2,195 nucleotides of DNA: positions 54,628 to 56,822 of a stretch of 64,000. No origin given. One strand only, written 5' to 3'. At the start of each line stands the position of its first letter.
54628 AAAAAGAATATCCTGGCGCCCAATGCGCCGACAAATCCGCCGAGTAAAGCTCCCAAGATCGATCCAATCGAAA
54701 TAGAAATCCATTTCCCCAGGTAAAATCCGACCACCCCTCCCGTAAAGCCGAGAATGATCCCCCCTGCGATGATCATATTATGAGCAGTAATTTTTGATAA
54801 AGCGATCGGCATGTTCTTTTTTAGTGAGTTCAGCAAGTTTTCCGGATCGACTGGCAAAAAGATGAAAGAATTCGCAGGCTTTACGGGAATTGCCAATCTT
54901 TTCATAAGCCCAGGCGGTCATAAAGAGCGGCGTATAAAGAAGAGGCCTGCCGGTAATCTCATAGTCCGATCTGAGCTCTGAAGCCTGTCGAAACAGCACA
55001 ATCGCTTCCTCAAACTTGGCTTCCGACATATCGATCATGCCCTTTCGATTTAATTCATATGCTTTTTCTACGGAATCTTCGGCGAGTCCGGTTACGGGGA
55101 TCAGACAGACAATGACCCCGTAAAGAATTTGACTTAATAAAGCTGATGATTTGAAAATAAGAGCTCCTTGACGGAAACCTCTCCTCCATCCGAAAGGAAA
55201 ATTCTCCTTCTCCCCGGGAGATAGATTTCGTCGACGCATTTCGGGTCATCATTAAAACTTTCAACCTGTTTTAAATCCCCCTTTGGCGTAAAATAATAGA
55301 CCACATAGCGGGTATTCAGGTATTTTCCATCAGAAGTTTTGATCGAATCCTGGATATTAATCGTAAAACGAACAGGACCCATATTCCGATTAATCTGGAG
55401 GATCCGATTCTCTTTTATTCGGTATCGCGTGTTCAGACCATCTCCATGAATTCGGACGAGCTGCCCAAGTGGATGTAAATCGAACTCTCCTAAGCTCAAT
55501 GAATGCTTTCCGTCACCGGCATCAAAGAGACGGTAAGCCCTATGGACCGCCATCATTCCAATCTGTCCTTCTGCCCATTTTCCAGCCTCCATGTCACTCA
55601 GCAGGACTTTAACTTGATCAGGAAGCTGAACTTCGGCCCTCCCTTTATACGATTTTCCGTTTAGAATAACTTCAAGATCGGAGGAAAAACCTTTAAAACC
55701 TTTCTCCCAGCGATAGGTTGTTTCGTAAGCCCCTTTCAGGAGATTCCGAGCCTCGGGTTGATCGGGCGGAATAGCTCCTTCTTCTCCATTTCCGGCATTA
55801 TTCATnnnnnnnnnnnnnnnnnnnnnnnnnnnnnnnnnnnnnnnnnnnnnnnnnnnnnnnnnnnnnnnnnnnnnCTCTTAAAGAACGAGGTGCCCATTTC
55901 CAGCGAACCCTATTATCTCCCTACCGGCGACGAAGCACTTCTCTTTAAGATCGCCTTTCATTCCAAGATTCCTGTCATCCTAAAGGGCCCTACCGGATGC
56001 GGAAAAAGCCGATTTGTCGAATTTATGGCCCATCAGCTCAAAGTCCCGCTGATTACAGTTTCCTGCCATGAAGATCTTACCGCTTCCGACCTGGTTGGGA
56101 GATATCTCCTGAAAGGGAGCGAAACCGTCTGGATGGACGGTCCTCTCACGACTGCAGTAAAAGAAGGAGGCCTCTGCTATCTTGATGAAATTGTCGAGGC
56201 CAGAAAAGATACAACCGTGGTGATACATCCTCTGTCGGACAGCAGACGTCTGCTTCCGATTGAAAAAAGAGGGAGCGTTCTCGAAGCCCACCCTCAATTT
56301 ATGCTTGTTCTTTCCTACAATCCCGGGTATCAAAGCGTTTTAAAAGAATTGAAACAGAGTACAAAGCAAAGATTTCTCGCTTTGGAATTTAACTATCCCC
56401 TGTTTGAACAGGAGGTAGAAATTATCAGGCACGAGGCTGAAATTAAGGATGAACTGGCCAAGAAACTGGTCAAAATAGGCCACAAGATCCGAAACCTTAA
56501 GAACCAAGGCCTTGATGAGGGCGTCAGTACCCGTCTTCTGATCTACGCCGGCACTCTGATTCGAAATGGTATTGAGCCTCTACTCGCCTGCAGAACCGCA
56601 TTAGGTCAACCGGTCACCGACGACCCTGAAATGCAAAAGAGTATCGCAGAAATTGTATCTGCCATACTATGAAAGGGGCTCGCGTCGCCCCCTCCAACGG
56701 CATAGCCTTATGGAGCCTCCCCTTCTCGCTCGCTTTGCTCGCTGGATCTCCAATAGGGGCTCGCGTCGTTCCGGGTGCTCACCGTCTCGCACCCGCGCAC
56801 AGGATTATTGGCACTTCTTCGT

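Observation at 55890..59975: Orphan CbbQ/NorQ-type AAA+ ATPase locus: ATPase, structured insert, coupled membrane protein, 917-aa NorD/CbbO-like VWA protein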

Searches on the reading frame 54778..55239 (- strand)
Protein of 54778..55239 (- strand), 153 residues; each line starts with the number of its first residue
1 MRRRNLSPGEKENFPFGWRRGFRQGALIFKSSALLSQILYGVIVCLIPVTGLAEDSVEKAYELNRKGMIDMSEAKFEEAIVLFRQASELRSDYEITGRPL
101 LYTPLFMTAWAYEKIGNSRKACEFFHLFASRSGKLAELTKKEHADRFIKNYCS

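Call 36: search_protein_families(library=pfam, proteins=[window:54778-55239:-], max_evalue=0.01)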
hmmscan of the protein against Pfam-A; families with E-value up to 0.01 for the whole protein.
window:54778-55239:- (153 aa): 4 families
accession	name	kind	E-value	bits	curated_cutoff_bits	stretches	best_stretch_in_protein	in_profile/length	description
PF07719.23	TPR_2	-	8.1e-05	22.9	27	0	60-91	1-32/34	Tetratricopeptide repeat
PF13181.12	TPR_8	-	0.00043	20.7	25.7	0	64-92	5-33/34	Tetratricopeptide repeat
PF13424.12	TPR_12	-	0.0014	19.2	30.1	1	64-122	7-65/77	Tetratricopeptide repeat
PF13174.12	TPR_6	-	0.0029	18.6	26.3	0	105-129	3-27/33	Tetratricopeptide repeat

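Call 85: search_protein_families(library=padloc, proteins=[window:54778-55239:-], max_evalue=0.01)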
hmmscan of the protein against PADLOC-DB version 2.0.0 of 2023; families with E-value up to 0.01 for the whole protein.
window:54778-55239:- (153 aa): 0 families

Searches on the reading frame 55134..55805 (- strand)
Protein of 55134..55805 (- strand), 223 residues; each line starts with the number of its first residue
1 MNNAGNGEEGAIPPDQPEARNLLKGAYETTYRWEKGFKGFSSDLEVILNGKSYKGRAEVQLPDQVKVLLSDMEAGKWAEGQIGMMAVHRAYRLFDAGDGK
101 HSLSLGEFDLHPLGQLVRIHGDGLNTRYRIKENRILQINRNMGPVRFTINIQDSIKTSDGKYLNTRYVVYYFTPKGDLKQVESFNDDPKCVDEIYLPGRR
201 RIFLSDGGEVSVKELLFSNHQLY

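Call 3: search_protein_families(library=pfam, proteins=[window:55134-55805:-], max_evalue=0.01)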
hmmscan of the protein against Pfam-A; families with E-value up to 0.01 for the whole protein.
window:55134-55805:- (223 aa): 1 family
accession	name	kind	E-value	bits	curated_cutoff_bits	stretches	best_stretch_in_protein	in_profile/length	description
PF11866.13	DUF3386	-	3.6e-46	157.7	25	1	16-222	3-210/211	Protein of unknown function (DUF3386)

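Call 4: search_protein_families(library=ncbifam, proteins=[window:55134-55805:-], max_evalue=0.01)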
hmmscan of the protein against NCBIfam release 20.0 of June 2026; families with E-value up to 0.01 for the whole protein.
window:55134-55805:- (223 aa): 0 families

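Call 66: search_solved_structures(query=window:55134-55805:-, max_evalue=1)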
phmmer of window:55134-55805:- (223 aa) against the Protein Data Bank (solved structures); distinct sequences matched with E-value up to 1: 0.

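Call 85: search_protein_families(library=padloc, proteins=[window:55134-55805:-], max_evalue=0.01)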
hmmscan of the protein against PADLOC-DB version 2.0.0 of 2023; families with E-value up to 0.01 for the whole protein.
window:55134-55805:- (223 aa): 0 families

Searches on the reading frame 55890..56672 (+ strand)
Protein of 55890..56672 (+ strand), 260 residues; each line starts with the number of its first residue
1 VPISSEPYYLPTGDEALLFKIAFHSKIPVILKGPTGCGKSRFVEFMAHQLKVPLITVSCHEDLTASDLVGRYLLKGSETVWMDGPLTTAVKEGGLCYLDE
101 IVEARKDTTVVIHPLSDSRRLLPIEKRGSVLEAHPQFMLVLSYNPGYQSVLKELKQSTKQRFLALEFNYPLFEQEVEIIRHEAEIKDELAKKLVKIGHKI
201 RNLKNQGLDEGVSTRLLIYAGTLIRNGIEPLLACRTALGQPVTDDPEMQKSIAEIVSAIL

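Call 3: search_protein_families(library=pfam, proteins=[window:55890-56672:+], max_evalue=0.01)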
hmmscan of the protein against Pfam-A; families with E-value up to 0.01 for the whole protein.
window:55890-56672:+ (260 aa): 8 families
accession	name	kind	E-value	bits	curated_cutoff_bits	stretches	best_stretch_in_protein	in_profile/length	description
PF07728.20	AAA_5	-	2e-32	112.5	22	1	28-162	1-139/139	AAA domain (dynein-related subfamily)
PF08406.16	CbbQ_C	-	5.5e-32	110.3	20.6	1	175-258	1-84/85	CbbQ/NirQ/NorQ C-terminal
PF00004.35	AAA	-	0.00025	22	21.2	1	29-63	1-35/131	ATPase family associated with various cellular activities (AAA)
PF07726.17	AAA_3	-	0.0017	18.7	27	1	29-163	2-130/131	ATPase family associated with various cellular activities (AAA)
PF13401.12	AAA_22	-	0.0032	18.2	27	1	29-70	8-52/130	AAA domain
PF00158.32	Sigma54_activat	-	0.0041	17.3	20.2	1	22-106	18-107/168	Sigma-54 interaction domain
PF00493.29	MCM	-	0.0041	16.7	23.3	1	22-116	53-145/224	MCM P-loop domain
PF12774.13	AAA_6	-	0.0058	16.1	25.2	0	22-67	28-73/327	Hydrolytic ATP binding site of dynein motor region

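Call 4: search_protein_families(library=ncbifam, proteins=[window:55890-56672:+], max_evalue=0.01)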
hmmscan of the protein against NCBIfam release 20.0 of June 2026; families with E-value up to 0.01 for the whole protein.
window:55890-56672:+ (260 aa): 8 families
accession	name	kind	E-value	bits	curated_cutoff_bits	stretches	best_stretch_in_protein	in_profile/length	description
TIGR02640.1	gas_vesic_GvpN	equivalog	3.1e-21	76.1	266.8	2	80-220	93-232/262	gas vesicle protein GvpN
NF047784.1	MadB_ATPase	equivalog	2e-07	30.5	475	1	152-204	191-244/298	MadB family AAA-type ATPase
TIGR01650.1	PD_CobS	equivalog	1.2e-06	27.9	558.55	1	22-144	60-186/327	cobaltochelatase subunit CobS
NF042959.1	IteA_antiphage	equivalog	4e-05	23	510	1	28-60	127-159/367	anti-phage ATPase IteA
NF038308.1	RNA_repair_RtcR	equivalog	7.2e-05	21.8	650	1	20-108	198-294/530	RNA repair transcriptional activator RtcR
NF003745.1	PRK05342.1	equivalog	0.001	18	359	1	26-101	109-183/418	ATP-dependent Clp protease ATP-binding subunit ClpX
TIGR00382.1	clpX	equivalog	0.0044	16.1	370.75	1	26-103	117-193/414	ATP-dependent protease ATP-binding subunit ClpX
NF003229.0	PRK04195.1-5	equivalog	0.0048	15.7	280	1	28-67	46-85/413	replication factor C large subunit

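Call 24: search_solved_structures(query=window:55890-56672:+, max_evalue=0.001)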
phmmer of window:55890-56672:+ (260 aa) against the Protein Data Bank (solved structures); distinct sequences matched with E-value up to 0.001: 11.
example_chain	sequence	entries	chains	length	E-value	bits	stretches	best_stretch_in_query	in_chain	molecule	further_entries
5c3c_A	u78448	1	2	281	1.3e-100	339.3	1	3-257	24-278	CbbQ/NirQ/NorQ domain protein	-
6l1q_C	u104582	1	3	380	8.3e-97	326.9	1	3-253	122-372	CbbQ protein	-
9qhd_A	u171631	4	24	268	5e-95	321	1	5-259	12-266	Nitric oxide reductase NorQ protein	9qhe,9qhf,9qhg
9qh4_A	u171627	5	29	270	7.2e-95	320.5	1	6-259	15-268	Protein NorQ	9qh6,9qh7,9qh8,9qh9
6i27_A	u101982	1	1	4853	1.4e-58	201.6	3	23-199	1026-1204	Midasin,Midasin,Midasin,Midasin,Midasin,Midasin,Midasin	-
6i26_A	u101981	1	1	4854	1.4e-58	201.6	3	23-199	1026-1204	Midasin,Midasin,Midasin,Midasin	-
6hyp_A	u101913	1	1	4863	1.4e-58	201.6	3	23-199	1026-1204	Midasin,Midasin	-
5jcs_s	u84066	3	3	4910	1.5e-58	201.5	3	23-199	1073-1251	Midasin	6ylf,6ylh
6or5_A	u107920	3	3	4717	1e-56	195.5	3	25-200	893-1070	Midasin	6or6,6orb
9ujv_A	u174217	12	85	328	2.1e-07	34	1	9-184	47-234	Cobaltochelatase subunit CobS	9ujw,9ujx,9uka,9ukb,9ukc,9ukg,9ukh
9udk_A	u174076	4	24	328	5.4e-07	32.6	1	9-184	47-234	Cobaltochelatase subunit CobS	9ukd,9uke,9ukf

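Call 48: search_solved_structures(query=window:55890-56672:+, max_evalue=1e-50, show_alignments=4)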
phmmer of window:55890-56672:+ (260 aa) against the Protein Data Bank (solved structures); distinct sequences matched with E-value up to 1e-50: 9.
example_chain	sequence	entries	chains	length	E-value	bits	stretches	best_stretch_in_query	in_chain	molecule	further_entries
5c3c_A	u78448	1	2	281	1.3e-100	339.3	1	3-257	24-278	CbbQ/NirQ/NorQ domain protein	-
6l1q_C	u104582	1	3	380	8.3e-97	326.9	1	3-253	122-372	CbbQ protein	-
9qhd_A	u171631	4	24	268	5e-95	321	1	5-259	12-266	Nitric oxide reductase NorQ protein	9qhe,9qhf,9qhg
9qh4_A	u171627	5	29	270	7.2e-95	320.5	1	6-259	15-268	Protein NorQ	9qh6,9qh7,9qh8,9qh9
6i27_A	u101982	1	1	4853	1.4e-58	201.6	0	23-199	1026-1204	Midasin,Midasin,Midasin,Midasin,Midasin,Midasin,Midasin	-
6i26_A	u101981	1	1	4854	1.4e-58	201.6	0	23-199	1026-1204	Midasin,Midasin,Midasin,Midasin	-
6hyp_A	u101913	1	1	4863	1.4e-58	201.6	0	23-199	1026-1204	Midasin,Midasin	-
5jcs_s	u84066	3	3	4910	1.5e-58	201.5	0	23-199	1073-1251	Midasin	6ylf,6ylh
6or5_A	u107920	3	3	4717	1e-56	195.5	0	25-200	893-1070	Midasin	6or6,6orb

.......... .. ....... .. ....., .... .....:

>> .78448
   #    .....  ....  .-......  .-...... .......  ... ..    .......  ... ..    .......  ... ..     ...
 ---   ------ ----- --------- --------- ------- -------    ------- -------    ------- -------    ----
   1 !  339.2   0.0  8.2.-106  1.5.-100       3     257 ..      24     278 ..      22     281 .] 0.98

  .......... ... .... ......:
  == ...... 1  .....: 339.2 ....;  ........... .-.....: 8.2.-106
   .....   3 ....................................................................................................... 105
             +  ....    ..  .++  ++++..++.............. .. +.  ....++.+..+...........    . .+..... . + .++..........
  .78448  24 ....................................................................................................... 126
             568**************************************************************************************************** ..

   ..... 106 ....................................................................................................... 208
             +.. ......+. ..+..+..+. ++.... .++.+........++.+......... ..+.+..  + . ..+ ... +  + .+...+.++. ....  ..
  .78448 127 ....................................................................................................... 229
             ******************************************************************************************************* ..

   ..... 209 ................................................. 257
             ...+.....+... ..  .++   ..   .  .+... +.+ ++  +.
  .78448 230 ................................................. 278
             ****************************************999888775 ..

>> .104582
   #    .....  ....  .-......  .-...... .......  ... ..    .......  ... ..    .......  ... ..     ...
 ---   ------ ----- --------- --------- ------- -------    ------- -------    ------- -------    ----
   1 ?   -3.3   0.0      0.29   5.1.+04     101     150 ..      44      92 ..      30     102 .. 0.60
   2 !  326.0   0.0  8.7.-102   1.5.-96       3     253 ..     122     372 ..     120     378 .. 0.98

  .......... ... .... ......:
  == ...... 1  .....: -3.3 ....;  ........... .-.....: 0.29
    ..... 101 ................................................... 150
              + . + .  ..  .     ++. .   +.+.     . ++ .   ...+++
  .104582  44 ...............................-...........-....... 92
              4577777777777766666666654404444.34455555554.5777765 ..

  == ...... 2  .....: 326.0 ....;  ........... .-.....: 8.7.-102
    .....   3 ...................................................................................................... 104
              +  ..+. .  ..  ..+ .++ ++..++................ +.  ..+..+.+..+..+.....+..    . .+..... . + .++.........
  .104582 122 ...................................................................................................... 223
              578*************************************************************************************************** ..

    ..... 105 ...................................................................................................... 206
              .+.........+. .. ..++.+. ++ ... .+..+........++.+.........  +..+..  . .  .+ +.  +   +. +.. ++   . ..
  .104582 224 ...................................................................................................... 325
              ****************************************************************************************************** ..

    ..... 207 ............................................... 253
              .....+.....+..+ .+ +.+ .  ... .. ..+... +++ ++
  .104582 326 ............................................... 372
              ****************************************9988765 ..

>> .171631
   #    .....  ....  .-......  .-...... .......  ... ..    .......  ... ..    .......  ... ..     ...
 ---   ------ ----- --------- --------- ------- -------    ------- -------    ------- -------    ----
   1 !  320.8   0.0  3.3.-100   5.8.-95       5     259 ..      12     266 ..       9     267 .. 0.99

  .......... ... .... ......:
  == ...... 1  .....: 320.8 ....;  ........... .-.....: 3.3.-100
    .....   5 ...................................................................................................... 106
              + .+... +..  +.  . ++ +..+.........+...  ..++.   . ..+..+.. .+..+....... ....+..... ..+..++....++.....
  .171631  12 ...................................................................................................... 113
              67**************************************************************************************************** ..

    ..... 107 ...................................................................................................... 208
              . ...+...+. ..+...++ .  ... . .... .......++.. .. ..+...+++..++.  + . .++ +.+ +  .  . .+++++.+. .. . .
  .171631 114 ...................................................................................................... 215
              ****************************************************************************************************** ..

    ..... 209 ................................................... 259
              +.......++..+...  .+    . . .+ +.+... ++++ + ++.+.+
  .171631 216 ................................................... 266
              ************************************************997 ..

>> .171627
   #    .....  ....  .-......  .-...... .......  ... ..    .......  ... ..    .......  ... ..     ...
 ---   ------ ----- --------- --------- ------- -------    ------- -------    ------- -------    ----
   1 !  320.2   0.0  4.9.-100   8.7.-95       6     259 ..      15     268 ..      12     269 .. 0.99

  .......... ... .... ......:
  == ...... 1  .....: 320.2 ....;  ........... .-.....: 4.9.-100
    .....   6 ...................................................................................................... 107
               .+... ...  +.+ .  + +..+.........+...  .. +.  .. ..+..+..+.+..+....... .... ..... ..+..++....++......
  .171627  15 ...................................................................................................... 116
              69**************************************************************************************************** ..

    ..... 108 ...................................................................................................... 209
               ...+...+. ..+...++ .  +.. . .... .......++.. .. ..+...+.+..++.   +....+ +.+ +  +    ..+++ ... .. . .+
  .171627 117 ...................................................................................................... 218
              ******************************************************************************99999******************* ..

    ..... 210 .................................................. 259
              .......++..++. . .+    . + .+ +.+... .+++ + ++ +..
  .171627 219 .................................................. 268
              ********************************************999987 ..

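Call 85: search_protein_families(library=padloc, proteins=[window:55890-56672:+], max_evalue=0.01)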
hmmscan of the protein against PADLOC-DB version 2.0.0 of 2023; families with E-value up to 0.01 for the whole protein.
window:55890-56672:+ (260 aa): 3 families
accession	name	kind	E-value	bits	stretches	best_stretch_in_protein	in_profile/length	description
PDLC01993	RtcR--CARF_AAA_HTH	-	3.3e-08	30.4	1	20-199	198-382/523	-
PDLC02196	IetA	-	1e-05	23.1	1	26-59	122-155/374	-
PDLC04232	IetA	-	0.00011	19.7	1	17-58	107-148/330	-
